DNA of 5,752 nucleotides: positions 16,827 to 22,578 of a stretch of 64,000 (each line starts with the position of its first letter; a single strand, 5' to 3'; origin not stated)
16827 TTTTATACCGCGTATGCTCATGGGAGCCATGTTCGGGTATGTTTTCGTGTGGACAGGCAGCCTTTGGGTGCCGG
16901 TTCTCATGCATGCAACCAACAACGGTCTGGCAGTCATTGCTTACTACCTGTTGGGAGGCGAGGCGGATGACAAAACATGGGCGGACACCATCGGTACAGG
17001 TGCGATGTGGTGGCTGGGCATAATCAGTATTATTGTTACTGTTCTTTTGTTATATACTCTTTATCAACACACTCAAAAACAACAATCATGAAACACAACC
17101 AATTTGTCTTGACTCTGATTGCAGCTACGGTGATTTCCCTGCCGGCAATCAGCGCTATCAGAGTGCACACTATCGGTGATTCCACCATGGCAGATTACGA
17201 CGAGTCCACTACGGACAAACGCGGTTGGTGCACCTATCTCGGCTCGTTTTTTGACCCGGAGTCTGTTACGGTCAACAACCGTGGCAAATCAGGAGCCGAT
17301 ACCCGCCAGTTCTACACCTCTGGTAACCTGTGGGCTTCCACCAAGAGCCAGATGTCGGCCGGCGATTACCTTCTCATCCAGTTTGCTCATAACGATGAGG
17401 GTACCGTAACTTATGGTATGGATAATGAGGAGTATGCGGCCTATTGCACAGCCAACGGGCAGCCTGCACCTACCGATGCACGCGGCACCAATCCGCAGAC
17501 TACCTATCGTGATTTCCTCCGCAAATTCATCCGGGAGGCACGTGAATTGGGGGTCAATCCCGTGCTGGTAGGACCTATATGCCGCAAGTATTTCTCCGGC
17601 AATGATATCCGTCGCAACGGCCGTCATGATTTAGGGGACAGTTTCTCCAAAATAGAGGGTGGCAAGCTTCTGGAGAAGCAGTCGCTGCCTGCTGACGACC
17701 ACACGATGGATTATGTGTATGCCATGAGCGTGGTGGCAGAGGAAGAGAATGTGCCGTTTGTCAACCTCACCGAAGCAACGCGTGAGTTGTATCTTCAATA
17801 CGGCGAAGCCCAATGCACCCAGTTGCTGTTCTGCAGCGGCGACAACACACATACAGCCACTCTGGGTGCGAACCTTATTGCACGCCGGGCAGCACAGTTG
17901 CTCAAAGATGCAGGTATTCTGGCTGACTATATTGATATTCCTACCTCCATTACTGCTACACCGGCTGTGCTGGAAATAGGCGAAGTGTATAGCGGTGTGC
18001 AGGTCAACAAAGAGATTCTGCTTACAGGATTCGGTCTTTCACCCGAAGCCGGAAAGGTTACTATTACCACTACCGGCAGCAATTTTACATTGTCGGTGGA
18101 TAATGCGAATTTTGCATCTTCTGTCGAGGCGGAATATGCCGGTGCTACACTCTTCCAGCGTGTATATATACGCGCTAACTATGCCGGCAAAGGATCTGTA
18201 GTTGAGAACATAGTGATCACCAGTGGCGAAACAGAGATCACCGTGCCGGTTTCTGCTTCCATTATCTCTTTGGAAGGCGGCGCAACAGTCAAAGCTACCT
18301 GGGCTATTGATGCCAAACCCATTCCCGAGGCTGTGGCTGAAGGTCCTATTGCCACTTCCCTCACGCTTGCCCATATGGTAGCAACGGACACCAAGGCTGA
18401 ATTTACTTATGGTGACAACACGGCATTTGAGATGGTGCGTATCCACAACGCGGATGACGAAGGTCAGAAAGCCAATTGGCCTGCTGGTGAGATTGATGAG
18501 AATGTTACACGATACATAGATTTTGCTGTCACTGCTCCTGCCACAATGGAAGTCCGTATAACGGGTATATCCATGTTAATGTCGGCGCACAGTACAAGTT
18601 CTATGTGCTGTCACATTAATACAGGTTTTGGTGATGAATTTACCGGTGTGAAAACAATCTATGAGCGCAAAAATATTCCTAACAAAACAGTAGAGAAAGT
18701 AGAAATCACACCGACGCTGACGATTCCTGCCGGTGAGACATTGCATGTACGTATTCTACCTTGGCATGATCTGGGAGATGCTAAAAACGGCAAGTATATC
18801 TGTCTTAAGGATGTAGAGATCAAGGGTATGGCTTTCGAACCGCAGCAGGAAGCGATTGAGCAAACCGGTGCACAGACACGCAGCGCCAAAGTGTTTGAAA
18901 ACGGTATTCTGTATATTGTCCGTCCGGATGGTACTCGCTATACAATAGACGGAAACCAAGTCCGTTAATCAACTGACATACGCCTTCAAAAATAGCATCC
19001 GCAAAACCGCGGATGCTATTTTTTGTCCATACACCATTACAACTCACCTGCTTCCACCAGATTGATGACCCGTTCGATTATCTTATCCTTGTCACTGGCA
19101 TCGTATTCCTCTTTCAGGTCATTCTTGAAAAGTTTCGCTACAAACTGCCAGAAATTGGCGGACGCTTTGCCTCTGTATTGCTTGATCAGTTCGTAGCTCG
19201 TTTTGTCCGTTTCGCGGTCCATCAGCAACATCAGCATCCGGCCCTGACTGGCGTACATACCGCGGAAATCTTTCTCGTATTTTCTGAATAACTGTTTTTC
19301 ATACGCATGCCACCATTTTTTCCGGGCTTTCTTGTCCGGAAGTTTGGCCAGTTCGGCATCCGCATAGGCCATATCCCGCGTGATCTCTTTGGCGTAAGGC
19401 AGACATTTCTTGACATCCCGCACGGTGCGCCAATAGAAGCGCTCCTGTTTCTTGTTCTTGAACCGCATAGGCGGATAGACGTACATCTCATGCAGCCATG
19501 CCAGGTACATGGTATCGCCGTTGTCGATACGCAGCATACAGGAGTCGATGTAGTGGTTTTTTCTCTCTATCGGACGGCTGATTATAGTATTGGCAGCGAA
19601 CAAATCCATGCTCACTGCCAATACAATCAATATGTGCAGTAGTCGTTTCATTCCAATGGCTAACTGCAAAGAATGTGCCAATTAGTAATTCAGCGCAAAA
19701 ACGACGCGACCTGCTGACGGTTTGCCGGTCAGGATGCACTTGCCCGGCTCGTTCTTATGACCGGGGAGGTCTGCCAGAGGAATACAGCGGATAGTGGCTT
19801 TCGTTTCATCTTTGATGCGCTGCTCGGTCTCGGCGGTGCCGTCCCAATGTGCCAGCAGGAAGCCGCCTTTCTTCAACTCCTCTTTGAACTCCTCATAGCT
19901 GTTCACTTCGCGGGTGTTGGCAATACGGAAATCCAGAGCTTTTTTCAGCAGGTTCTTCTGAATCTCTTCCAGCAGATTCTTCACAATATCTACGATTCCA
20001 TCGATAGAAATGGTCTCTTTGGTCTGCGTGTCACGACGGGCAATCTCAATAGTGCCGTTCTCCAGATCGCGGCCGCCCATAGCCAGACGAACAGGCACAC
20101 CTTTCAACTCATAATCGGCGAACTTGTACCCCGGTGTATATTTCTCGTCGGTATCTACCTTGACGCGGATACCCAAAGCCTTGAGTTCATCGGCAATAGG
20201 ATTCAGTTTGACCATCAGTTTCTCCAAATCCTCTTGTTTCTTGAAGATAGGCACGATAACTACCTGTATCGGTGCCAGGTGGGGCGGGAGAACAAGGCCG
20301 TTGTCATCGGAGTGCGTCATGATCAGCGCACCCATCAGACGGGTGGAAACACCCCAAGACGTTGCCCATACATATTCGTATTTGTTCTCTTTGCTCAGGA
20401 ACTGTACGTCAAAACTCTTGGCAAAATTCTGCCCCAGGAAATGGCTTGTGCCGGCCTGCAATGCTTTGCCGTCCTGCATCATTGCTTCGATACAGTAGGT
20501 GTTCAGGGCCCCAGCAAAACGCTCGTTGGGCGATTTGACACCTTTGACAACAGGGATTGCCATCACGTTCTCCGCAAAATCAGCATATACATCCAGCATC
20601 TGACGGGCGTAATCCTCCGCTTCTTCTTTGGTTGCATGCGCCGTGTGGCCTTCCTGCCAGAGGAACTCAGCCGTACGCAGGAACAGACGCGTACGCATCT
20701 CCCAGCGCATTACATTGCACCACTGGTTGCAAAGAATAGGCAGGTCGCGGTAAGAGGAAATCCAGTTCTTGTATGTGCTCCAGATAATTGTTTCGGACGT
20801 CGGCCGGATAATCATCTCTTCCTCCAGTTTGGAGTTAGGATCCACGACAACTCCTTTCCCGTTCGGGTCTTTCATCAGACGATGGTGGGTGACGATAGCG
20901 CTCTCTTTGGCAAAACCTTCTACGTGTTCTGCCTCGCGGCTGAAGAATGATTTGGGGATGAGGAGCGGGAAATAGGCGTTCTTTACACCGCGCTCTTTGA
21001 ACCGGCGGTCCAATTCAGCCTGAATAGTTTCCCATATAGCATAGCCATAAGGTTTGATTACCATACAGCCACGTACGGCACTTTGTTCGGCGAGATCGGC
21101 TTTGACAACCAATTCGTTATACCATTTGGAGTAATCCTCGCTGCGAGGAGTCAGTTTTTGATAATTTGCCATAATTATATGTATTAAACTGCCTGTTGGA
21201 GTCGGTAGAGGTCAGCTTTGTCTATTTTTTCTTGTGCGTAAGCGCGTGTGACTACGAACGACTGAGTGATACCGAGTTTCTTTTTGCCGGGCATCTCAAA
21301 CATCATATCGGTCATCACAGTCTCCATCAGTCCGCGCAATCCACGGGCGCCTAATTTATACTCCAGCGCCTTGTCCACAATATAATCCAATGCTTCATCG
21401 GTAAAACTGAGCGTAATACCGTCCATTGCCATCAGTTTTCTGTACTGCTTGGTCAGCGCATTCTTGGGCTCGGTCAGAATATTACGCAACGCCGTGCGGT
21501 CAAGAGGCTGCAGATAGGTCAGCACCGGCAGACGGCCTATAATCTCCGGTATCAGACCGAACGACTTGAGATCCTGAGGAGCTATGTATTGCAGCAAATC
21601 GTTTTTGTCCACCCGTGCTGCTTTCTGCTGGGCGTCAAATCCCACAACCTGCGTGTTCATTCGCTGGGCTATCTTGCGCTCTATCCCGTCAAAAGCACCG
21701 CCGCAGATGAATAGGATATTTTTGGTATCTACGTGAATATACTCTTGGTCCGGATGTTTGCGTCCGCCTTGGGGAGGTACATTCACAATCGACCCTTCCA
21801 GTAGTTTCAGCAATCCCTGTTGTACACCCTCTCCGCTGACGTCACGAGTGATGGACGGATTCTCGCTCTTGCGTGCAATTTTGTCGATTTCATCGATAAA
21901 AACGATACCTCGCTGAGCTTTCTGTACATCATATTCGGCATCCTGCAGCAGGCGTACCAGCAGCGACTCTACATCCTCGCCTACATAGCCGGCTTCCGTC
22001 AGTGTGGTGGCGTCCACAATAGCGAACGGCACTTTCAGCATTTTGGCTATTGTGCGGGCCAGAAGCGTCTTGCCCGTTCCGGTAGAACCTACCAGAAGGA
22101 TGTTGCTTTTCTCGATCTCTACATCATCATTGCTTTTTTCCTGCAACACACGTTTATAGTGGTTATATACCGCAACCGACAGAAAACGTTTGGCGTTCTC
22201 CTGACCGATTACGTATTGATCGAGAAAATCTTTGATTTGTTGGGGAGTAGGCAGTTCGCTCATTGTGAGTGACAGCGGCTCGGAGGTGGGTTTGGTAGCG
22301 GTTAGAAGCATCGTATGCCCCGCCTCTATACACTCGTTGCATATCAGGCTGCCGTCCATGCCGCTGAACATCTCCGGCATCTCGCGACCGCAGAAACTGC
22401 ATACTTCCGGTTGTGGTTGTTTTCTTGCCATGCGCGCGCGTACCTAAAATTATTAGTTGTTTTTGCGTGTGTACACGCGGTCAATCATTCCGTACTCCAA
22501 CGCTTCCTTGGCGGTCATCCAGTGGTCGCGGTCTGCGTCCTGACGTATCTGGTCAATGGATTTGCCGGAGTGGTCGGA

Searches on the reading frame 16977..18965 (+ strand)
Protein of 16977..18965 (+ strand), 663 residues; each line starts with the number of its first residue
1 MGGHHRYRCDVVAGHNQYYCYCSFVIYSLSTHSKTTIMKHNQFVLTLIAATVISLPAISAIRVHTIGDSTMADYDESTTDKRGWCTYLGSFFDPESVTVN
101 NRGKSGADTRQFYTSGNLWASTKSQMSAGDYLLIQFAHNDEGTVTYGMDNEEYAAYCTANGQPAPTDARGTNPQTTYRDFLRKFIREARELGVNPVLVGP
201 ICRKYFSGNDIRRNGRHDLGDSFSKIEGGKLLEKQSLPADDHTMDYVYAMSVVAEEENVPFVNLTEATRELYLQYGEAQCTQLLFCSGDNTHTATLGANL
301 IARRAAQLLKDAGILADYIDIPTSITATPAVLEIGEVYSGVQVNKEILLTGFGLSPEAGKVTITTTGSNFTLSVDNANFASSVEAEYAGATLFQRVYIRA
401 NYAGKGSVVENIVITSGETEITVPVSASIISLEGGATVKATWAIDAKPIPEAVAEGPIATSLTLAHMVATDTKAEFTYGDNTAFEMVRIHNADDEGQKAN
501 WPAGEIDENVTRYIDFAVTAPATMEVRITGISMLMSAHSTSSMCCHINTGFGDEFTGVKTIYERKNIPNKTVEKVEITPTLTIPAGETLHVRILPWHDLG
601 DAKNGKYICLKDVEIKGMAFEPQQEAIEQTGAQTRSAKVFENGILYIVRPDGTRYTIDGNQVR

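Call 67: search_protein_families(library=ncbifam, proteins=[window:16977-18965:+], max_evalue=0.00001)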
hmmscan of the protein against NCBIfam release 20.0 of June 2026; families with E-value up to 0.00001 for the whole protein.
window:16977-18965:+ (663 aa): 1 family
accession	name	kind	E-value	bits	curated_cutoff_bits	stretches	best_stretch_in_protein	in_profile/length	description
NF041897.1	pecacetest_PaeY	equivalog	1e-13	50.9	1000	1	59-203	273-420/549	pectin acetylesterase PaeY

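Call 83: search_protein_families(library=pfam, proteins=[window:16977-18965:+], max_evalue=0.001)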
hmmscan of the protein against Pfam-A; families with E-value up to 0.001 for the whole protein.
window:16977-18965:+ (663 aa): 2 families
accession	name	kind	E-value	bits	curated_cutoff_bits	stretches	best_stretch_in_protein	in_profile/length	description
PF13472.12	Lipase_GDSL_2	-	1.7e-08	35.6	32.9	1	66-269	2-154/178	GDSL-like Lipase/Acylhydrolase family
PF00657.28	Lipase_GDSL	-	5.8e-06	27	23.6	1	65-303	3-206/208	GDSL-like Lipase/Acylhydrolase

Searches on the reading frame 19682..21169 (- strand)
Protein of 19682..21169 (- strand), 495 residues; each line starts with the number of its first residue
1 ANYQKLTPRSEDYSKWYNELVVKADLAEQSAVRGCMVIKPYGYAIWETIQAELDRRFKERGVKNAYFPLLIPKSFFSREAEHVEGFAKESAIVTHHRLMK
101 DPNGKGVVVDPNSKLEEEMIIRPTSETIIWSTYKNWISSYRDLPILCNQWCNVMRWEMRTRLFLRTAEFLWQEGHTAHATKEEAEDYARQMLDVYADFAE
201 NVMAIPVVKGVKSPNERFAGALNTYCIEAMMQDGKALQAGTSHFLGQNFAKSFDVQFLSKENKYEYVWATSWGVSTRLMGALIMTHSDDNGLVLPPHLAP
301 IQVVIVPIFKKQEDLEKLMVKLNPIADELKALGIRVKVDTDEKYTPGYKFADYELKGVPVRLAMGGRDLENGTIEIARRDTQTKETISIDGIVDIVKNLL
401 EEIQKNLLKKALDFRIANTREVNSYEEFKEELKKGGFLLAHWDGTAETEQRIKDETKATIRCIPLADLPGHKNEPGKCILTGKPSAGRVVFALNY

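Call 67: search_protein_families(library=ncbifam, proteins=[window:19682-21169:-], max_evalue=0.00001)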
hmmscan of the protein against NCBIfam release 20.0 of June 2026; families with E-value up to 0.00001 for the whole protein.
window:19682-21169:- (495 aa): 9 families
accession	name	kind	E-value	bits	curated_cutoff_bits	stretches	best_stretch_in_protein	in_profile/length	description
TIGR00408.1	proS_fam_I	equivalog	3.5e-164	547.2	437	1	8-495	3-475/475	proline--tRNA ligase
NF006625.0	PRK09194.1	equivalog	3.5e-36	125.2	558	2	235-396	401-558/559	proline--tRNA ligase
NF008979.1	PRK12325.1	exception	6.9e-33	114.1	550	2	228-396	271-436/437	proline--tRNA ligase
TIGR00409.1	proS_fam_II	equivalog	9.3e-33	113.9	306.7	2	233-396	405-565/568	proline--tRNA ligase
TIGR00418.1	thrS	equivalog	1.9e-18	66.7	383.65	1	248-398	421-563/565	threonine--tRNA ligase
NF003068.0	PRK03991.1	equivalog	1.8e-11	43.1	484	1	249-403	441-595/613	threonine--tRNA ligase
NF003211.1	PRK04173.1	equivalog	2.9e-11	42.9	312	1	116-395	160-453/454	glycine--tRNA ligase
NF011500.0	PRK14938.1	equivalog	5.3e-08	32.2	362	1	276-399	250-366/387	Ser-tRNA(Thr) hydrolase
TIGR00389.1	glyS_dimeric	equivalog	1.5e-07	30.3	243.3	1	291-398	462-563/565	glycine--tRNA ligase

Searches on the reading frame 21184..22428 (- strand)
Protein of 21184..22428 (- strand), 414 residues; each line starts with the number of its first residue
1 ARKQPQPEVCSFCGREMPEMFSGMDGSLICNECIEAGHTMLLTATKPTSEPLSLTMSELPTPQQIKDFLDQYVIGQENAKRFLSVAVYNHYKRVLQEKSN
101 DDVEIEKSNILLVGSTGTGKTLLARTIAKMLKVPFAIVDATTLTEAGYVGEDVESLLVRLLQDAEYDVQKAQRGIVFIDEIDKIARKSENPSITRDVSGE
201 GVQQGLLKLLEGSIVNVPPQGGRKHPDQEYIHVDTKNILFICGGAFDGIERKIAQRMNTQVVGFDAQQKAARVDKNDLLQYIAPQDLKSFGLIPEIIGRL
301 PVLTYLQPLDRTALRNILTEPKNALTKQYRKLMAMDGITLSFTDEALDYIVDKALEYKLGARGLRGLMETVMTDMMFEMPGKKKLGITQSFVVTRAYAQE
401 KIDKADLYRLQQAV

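Call 67: search_protein_families(library=ncbifam, proteins=[window:21184-22428:-], max_evalue=0.00001)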
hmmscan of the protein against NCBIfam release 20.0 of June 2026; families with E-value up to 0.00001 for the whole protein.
window:21184-22428:- (414 aa): 18 families
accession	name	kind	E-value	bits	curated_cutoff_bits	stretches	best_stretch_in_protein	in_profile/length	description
NF003745.1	PRK05342.1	equivalog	1.2e-178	594.2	359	1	6-401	4-402/418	ATP-dependent Clp protease ATP-binding subunit ClpX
TIGR00382.1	clpX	equivalog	2.1e-170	567.2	370.75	1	7-395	8-408/414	ATP-dependent protease ATP-binding subunit ClpX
TIGR00390.1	hslU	equivalog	2.1e-69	234.6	362.45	3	61-163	2-103/441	ATP-dependent protease ATPase subunit HslU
TIGR02639.1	ClpA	equivalog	1.5e-11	43.2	993.15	0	292-378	635-717/734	ATP-dependent Clp protease ATP-binding subunit ClpA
NF003069.1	PRK03992.1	subfamily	3.2e-11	43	500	1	103-210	160-259/379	proteasome-activating nucleotidase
TIGR01241.2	FtsH_fam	equivalog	6.3e-11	41.7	600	1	110-188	198-270/598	ATP-dependent zinc metalloprotease FtsH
TIGR01242.2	TIGR01242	subfamily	9.7e-11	41.2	500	1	109-210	150-242/362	proteasome-activating nucleotidase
TIGR01243.1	CDC48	subfamily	2.4e-10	39.4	802.65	1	109-212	214-308/733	CDC48 family AAA ATPase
NF008004.0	PRK10733.1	equivalog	4.1e-10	38.3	1008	1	63-187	145-259/644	ATP-dependent zinc metalloprotease FtsH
TIGR03345.1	VI_ClpV1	equivalog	4.1e-09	35.3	884.95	0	264-372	725-827/852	type VI secretion system ATPase TssH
NF047748.1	PrtsmActNtasePan1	equivalog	7.4e-09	35.1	750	1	101-210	175-276/405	proteasome-activating nucleotidase Pan1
TIGR03346.1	chaperone_ClpB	equivalog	9.2e-09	34.2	1232.1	0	291-374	745-824/853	ATP-dependent chaperone ClpB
NF047747.1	PrtsmActNtasePan2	equivalog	1.8e-08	34.1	700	1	101-210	178-279/397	proteasome-activating nucleotidase Pan2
NF041006.2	cell_div_CdvC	equivalog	3.7e-07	29.4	650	1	109-185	136-211/370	cell division protein CdvC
NF000868.0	PRK00080.1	equivalog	3.8e-07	29.3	282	1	69-189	24-119/330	Holliday junction branch migration DNA helicase RuvB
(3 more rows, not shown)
